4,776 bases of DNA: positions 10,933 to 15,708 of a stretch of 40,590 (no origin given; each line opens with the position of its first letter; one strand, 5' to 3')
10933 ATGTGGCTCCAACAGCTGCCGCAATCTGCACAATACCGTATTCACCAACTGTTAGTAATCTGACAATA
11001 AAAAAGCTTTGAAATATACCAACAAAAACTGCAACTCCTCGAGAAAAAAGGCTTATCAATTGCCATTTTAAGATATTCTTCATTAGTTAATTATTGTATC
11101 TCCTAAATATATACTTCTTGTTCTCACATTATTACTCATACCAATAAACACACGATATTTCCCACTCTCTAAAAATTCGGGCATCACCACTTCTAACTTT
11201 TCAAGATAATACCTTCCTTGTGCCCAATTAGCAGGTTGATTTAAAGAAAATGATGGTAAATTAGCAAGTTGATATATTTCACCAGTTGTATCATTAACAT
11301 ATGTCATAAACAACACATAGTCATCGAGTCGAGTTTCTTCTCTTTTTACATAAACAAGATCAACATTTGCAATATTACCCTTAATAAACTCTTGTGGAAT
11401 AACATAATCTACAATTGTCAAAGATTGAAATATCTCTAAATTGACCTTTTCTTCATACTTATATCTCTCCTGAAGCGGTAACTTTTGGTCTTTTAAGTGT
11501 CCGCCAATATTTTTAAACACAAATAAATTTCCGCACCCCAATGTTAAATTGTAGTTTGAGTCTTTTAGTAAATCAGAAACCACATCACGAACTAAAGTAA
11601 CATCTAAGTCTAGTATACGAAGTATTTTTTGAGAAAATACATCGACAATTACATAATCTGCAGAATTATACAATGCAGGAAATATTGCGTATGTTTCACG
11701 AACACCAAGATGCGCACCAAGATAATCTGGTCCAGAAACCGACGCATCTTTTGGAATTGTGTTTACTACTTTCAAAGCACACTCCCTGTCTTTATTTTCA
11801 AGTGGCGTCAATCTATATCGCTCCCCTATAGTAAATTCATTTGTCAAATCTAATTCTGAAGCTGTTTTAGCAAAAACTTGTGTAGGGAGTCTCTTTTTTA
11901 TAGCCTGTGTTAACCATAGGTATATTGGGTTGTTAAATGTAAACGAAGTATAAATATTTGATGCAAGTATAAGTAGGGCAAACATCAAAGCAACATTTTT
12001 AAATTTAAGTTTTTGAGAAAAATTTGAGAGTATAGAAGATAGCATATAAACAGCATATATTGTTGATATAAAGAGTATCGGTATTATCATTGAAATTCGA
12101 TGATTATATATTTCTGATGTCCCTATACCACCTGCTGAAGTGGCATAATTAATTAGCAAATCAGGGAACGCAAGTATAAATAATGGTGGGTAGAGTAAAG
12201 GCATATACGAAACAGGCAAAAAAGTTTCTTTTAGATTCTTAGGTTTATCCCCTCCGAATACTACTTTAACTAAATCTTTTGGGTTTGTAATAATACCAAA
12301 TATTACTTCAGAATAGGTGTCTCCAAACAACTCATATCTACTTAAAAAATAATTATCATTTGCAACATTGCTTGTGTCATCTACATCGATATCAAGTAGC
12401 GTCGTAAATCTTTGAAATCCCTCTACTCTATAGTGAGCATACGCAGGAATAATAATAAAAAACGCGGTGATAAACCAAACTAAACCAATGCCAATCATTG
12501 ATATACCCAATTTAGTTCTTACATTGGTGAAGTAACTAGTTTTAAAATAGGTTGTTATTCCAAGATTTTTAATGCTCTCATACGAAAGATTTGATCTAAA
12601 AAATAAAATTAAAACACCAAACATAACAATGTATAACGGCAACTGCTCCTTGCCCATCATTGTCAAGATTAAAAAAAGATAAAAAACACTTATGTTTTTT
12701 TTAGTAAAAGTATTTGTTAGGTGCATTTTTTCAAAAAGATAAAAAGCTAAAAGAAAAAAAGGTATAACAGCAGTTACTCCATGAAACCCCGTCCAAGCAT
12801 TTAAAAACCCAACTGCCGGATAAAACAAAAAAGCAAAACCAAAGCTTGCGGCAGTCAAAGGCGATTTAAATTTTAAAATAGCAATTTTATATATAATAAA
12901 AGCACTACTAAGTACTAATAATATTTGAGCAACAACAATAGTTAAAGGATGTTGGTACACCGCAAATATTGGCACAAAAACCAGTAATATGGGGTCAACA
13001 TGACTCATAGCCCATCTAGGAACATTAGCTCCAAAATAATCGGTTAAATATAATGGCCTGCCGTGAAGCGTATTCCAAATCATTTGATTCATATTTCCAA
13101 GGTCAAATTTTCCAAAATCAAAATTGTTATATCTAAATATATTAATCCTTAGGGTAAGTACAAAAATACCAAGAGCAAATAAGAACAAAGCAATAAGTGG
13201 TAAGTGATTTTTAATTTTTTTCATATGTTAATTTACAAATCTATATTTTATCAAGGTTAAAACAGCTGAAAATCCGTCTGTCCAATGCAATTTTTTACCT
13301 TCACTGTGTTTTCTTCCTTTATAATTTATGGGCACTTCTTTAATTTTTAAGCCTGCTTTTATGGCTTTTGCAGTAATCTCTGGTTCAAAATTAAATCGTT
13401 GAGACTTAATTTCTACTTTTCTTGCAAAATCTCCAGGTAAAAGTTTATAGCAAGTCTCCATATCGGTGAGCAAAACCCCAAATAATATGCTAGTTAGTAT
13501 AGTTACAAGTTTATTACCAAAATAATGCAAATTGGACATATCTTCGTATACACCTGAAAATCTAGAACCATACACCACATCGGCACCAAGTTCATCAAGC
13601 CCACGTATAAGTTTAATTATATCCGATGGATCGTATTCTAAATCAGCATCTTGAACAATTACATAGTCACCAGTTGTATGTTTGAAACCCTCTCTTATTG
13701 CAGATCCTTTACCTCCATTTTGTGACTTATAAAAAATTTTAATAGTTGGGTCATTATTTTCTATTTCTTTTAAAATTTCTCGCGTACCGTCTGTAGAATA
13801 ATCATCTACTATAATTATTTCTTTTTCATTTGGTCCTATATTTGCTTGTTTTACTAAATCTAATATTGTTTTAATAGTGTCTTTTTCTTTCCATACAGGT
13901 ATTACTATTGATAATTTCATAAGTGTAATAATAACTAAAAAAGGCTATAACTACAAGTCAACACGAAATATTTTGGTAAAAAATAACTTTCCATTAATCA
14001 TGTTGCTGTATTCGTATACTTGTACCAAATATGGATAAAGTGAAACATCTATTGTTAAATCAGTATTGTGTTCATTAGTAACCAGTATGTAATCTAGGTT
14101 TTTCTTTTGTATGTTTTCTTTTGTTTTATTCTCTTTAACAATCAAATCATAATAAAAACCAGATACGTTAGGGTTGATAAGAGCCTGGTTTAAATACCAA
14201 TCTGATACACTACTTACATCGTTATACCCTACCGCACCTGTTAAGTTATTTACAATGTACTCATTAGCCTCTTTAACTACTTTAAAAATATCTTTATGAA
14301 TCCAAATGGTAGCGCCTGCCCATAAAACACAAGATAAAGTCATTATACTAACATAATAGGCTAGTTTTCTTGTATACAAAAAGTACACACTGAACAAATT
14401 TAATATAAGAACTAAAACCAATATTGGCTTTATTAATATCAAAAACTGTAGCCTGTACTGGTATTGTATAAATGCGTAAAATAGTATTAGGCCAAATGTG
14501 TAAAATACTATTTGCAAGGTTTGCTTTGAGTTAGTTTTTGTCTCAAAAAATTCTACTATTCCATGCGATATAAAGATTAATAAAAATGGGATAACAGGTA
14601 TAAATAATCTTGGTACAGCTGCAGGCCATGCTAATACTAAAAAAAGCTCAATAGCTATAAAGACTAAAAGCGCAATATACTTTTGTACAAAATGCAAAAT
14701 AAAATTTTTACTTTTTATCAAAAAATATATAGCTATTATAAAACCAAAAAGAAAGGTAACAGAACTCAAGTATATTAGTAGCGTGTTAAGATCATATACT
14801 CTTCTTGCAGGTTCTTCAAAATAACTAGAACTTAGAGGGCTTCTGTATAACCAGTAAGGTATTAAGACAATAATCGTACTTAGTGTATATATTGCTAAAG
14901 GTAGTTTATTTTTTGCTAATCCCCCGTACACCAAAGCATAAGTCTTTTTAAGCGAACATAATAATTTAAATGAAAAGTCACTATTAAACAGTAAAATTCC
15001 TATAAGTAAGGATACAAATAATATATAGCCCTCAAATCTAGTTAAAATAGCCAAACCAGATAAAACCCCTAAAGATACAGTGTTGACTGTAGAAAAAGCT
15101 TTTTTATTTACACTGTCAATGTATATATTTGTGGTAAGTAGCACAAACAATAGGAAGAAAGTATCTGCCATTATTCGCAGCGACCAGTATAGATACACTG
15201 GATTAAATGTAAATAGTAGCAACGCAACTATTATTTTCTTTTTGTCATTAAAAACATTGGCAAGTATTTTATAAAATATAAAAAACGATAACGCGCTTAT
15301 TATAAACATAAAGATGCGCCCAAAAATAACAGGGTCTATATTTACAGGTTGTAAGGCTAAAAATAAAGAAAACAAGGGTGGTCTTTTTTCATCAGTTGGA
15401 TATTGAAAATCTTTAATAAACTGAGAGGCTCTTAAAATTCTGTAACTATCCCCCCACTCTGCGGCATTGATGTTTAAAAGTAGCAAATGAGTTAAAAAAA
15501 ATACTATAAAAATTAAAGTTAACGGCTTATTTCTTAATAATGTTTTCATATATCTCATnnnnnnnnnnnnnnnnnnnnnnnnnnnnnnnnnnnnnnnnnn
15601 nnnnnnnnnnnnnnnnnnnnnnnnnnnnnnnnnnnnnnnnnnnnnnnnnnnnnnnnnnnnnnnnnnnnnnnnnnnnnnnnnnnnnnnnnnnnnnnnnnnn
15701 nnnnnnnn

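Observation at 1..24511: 24.5-kb one-strand super-operon for lipid-carrier-dependent extracytoplasmic glycosylation (5 GT-C, 4 polyprenyl-P-sugar synthases, 4 translocator candidates)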

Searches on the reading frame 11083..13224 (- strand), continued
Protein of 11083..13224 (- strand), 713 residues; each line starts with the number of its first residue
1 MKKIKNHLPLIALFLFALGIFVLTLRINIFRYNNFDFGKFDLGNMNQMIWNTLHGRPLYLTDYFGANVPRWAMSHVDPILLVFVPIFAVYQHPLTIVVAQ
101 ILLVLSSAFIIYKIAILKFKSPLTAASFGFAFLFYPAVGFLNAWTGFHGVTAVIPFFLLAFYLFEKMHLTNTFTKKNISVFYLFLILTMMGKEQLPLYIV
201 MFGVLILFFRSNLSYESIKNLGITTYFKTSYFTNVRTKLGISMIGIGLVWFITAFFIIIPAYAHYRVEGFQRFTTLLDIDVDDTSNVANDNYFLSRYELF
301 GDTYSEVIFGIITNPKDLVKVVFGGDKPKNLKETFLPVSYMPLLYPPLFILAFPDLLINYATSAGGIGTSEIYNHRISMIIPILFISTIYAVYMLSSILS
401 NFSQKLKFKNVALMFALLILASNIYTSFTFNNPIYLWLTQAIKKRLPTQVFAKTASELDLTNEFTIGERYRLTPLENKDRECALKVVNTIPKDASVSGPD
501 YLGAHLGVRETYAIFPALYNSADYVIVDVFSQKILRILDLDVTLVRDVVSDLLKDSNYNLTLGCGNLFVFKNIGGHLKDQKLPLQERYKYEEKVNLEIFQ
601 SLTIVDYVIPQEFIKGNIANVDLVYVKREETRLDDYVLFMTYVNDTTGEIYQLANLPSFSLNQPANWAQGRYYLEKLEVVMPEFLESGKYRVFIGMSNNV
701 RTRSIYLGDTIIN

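Call 83: find_homologous_proteins(query=L079:9941-12022:+, max_evalue=1e-10)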
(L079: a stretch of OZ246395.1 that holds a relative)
Query L079:9941-12022:+ (693 aa): 123 proteins with E <= 1e-10 among 8000 candidates; the best 120 are listed.
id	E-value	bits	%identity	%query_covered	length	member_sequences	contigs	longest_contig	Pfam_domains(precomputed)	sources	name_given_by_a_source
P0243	0.0e+0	1568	100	100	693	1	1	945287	PF09852.16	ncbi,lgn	-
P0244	0.0e+0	1229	77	98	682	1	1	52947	PF09852.16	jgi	jgi:uncharacterized membrane protein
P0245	0.0e+0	1193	73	98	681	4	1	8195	PF09852.16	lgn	-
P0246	0.0e+0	1165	74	98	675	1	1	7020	PF09852.16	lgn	-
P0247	0.0e+0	1141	72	98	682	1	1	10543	PF09852.16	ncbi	-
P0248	0.0e+0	1120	70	98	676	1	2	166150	PF09852.16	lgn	-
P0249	0.0e+0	1040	64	98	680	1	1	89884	PF09852.16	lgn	-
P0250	3.0e-240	817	55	96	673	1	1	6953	PF09852.16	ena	-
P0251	2.1e-233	795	53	97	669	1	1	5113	PF09852.16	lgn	-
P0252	7.2e-233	793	54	94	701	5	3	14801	PF09852.16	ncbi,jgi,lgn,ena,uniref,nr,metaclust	ncbi:hypothetical protein CO178_01670 [candidate division WWE3 bacterium CG_4_9_14_3_um_filter_34_6]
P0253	1.6e-230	785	52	97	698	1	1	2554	PF09852.16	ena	-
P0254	6.9e-226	770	51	97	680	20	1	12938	PF09852.16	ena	-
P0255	2.7e-223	761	52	98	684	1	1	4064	PF09852.16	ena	-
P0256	2.4e-222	758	50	95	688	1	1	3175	PF09852.16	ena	-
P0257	8.0e-220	750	51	97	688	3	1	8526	PF09852.16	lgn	-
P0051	9.2e-88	313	30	93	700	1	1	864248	PF09852.16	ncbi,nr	ncbi:DUF2079 domain-containing protein [candidate division WWE3 bacterium]|nr:DUF2079 domain-contain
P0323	7.7e-17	79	26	53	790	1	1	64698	PF09852.16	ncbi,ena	-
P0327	8.7e-16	75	27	44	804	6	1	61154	PF09852.16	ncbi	ncbi:MAG: DUF2079 domain-containing protein [Caldilineaceae bacterium]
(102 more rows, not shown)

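Call 86: find_encoding_contigs(protein=P0327, flank=6000, max_places=1)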
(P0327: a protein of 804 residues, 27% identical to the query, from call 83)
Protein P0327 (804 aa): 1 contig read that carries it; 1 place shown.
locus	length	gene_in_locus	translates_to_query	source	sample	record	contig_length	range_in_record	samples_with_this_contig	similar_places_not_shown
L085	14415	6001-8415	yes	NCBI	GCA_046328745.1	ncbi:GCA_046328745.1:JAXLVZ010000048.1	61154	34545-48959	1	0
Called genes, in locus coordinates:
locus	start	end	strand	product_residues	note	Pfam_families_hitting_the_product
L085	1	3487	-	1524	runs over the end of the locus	PF05593:RHS_repeat (faint)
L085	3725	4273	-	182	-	PF04264:YceI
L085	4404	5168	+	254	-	-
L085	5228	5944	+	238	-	PF02706:Wzz (weak)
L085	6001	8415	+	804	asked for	PF09852:DUF2079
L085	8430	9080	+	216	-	PF10609:ParA (weak), PF13614:AAA_31 (faint)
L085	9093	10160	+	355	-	PF00483:NTP_transferase, PF12804:NTP_transf_3, PF25084:LbH_EIF2B (weak)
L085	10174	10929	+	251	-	-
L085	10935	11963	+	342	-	PF01073:3Beta_HSD, PF01370:Epimerase, PF02719:Polysacc_synt_2, PF04321:RmlD_sub_bind, PF07993:NAD_binding_4, PF13460:NAD_binding_10 (weak), PF16363:GDP_Man_Dehyd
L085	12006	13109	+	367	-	PF13439:Glyco_transf_4, PF00534:Glycos_transf_1, PF13692:Glyco_trans_1_4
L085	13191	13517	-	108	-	PF00085:Thioredoxin, PF04756:OST3_OST6 (faint), PF13098:Thioredoxin_2, PF13905:Thioredoxin_8 (faint)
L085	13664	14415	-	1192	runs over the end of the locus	PF03704:BTAD, PF07719:TPR_2 (faint), PF13191:AAA_16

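Call 87: find_encoding_contigs(protein=P0323, flank=6000, max_places=1)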
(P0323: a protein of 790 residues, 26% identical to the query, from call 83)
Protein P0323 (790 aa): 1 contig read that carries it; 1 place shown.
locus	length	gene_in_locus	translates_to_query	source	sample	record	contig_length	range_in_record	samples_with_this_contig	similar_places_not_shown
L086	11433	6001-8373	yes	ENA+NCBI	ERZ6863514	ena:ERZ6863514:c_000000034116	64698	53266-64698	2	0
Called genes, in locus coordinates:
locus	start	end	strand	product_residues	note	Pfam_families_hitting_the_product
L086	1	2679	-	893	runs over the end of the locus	PF04932:Wzy_C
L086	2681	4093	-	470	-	PF12770:CHAT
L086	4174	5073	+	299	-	PF18900:DUF5656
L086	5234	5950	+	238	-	-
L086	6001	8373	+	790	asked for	PF09852:DUF2079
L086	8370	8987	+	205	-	PF10609:ParA (weak), PF13614:AAA_31 (weak)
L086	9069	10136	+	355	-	PF00483:NTP_transferase, PF12804:NTP_transf_3, PF25084:LbH_EIF2B (weak)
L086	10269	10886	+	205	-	-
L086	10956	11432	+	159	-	?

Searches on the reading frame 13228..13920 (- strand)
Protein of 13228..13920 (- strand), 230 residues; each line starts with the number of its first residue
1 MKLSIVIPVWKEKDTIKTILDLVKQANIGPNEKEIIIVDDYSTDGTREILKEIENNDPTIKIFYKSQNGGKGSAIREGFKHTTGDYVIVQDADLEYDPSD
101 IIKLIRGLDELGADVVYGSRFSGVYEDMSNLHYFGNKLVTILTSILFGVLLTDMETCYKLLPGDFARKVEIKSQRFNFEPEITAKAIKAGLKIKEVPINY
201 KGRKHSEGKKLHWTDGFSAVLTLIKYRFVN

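Call 5: search_protein_families(library=pfam, proteins=[window:13228-13920:-], max_evalue=0.01)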
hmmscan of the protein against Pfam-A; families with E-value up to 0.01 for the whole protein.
window:13228-13920:- (230 aa): 5 families
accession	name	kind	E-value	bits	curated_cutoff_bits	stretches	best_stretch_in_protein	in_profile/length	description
PF00535.33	Glycos_transf_2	-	2.8e-35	122.2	23.3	1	4-127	1-122/168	Glycosyl transferase family 2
PF13641.12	Glyco_tranf_2_3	-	1.8e-07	31.9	27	1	3-108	3-111/230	Glycosyltransferase like family 2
PF10111.15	Glyco_tranf_2_2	-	4.4e-07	30.1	27.3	1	4-94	1-92/276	Glycosyltransferase like family 2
PF13704.12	Glyco_tranf_2_4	-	0.00019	22.3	27.5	1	32-93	19-81/98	Glycosyl transferase family 2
PF06076.17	Orthopox_F14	-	0.00045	20.9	27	1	89-128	25-64/73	Orthopoxvirus F14 protein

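Call 10: search_protein_families(library=ncbifam, proteins=[window:13228-13920:-], max_evalue=0.001)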
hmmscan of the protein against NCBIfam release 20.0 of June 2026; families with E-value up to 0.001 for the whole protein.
window:13228-13920:- (230 aa): 24 families
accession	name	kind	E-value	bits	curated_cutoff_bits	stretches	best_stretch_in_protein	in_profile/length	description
TIGR04182.1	glyco_TIGR04182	equivalog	9.2e-33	113.9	325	1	3-226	2-217/293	S-layer glycoprotein N-glycosyltransferase AglJ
NF047588.1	GlcsyltransPgfSStrep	equivalog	1.4e-20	73.7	500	1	1-209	1-202/308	glycosyltransferase PgfS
NF007986.1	PRK10714.1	equivalog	6.3e-17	61.6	529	1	2-120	7-126/316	undecaprenyl-phosphate 4-deoxy-4-formamido-L-arabinose transferase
NF041391.1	DPhHxTase_Halo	equivalog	3.8e-16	58.7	375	1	10-205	4-188/213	dolichyl-phosphate hexose transferase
TIGR03937.1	PgaC_IcaA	equivalog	2.1e-15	56.6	422.3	1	2-99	46-141/407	poly-beta-1,6-N-acetyl-D-glucosamine synthase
NF047683.1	TeichurnBiosyTuaG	equivalog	3.8e-15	56.2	400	1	3-107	8-110/252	teichuronic acid biosynthesis protein TuaG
NF007482.0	PRK10073.1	equivalog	5.2e-14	52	423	1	2-100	7-102/334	glycosyltransferase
NF041875.1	EPS_EpsD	equivalog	7.7e-13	48.5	370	1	3-118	1-114/325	exopolysaccharide biosynthesis glycosyltransferase EpsD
TIGR04283.1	glyco_like_mftF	equivalog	2.4e-11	43.6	182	1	3-106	1-94/221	TIGR04283 family arsenosugar biosynthesis glycosyltransferase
NF045692.1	OglycostaseCruG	equivalog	6.5e-11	41.8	600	1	2-117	42-161/386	2'-O-glycosyltransferase CruG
NF010496.0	PRK13915.1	equivalog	1.1e-10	41.2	262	1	2-105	32-139/307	glucosyl-3-phosphoglycerate synthase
TIGR03111.1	glyc2_xrt_Gpos1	hypoth_equivalog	1.6e-10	40.4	363.95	1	3-106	51-154/439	TIGR03111 family XrtG-associated glycosyltransferase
NF058614.1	PPMAGASynPpgS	equivalog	5.5e-10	39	370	1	5-209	4-205/226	polyprenyl-phospho-N-acetylgalactosaminyl synthase PpgS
NF050050.1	ProtGlycPglI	equivalog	6.6e-10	38.8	500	1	2-110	3-110/306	GalNAc(5)-diNAcBac-PP-undecaprenol beta-1,3-glucosyltransferase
NF038302.1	EPS_HpsE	equivalog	2.1e-08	33.5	300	1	1-127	1-130/307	hormogonium polysaccharide biosynthesis glycosyltransferase HpsE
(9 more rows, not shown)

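Call 48: search_solved_structures(query=window:13228-13920:-, max_evalue=0.001)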
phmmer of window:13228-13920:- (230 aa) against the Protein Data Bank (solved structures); distinct sequences matched with E-value up to 0.001: 22.
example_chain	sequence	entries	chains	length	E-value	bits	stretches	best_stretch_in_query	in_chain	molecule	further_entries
5mlz_A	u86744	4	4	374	6.7e-18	68.4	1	1-208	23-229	Dolichol monophosphate mannose synthase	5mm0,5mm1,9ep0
9hwj_A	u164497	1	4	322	2.7e-14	56.6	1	2-117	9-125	Undecaprenyl-phosphate 4-deoxy-4-formamido-L-arabinose transferase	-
9bhc_C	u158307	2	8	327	3.5e-13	53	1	2-120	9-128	Undecaprenyl-phosphate 4-deoxy-4-formamido-L-arabinose transferase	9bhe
8vxh_A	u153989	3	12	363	4.5e-13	52.7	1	2-120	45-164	Undecaprenyl-phosphate 4-deoxy-4-formamido-L-arabinose transferase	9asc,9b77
5eke_A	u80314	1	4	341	2.2e-09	40.6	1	2-123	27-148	Uncharacterized glycosyltransferase sll0501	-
5ekp_C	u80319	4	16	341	2.2e-09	40.6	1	2-123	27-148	Uncharacterized glycosyltransferase sll0501 | Glycosyltransferase sll0501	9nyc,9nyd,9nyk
9nye_A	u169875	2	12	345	2.3e-09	40.5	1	2-123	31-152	Glycosyltransferase sll0501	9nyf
6yv7_B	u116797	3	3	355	7.7e-09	38.8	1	3-101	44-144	Glycosyl transferase, family 2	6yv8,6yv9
6yv7_A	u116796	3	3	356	7.7e-09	38.8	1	3-101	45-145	Glycosyl transferase, family 2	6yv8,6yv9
2z87_A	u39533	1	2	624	2.1e-08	37.4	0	27-114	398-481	Chondroitin synthase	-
2z86_A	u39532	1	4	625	2.1e-08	37.4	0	27-114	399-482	Chondroitin synthase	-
5tze_C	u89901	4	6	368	5.3e-08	36.1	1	1-117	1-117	Glycosyl transferase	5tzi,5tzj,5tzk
5tz8_A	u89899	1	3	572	1.2e-07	35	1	1-117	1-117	Glycosyl transferase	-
3bcv_A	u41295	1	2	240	5.8e-07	32.7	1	2-103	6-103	Putative glycosyltransferase protein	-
8bz4_A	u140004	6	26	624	6.3e-07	32.5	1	2-119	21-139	Glycosyltransferase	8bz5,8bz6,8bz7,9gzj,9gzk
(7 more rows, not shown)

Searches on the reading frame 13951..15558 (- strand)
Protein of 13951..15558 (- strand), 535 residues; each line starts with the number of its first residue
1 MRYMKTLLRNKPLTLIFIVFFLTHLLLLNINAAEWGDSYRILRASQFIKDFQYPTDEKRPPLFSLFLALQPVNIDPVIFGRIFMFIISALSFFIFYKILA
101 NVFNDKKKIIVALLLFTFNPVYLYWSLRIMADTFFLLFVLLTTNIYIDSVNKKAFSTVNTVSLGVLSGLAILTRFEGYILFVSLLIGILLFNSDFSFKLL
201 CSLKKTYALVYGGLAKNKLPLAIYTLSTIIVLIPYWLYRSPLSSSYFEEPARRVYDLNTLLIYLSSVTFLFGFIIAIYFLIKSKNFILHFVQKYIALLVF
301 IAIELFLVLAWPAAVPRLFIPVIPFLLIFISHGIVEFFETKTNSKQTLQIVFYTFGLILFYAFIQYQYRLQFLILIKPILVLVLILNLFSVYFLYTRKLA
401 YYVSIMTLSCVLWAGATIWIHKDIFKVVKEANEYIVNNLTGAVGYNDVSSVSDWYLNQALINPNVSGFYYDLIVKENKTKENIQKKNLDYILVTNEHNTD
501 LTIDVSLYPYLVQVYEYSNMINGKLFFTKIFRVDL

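Call 5: search_protein_families(library=pfam, proteins=[window:13951-15558:-], max_evalue=0.01)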
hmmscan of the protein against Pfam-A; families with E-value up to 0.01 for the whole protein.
window:13951-15558:- (535 aa): 1 family
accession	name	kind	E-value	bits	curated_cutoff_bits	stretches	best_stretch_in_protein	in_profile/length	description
PF13231.12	PMT_2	-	2.4e-09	38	26.1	1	64-195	11-134/160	Dolichyl-phosphate-mannose-protein mannosyltransferase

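Call 10: search_protein_families(library=ncbifam, proteins=[window:13951-15558:-], max_evalue=0.001)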
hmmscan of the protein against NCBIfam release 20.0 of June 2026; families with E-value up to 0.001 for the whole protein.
window:13951-15558:- (535 aa): 0 families

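Call 34: search_solved_structures(query=A5, max_evalue=1)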
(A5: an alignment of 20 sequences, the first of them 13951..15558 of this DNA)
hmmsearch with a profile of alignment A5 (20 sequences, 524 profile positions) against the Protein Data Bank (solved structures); distinct sequences matched with E-value up to 1: 0.
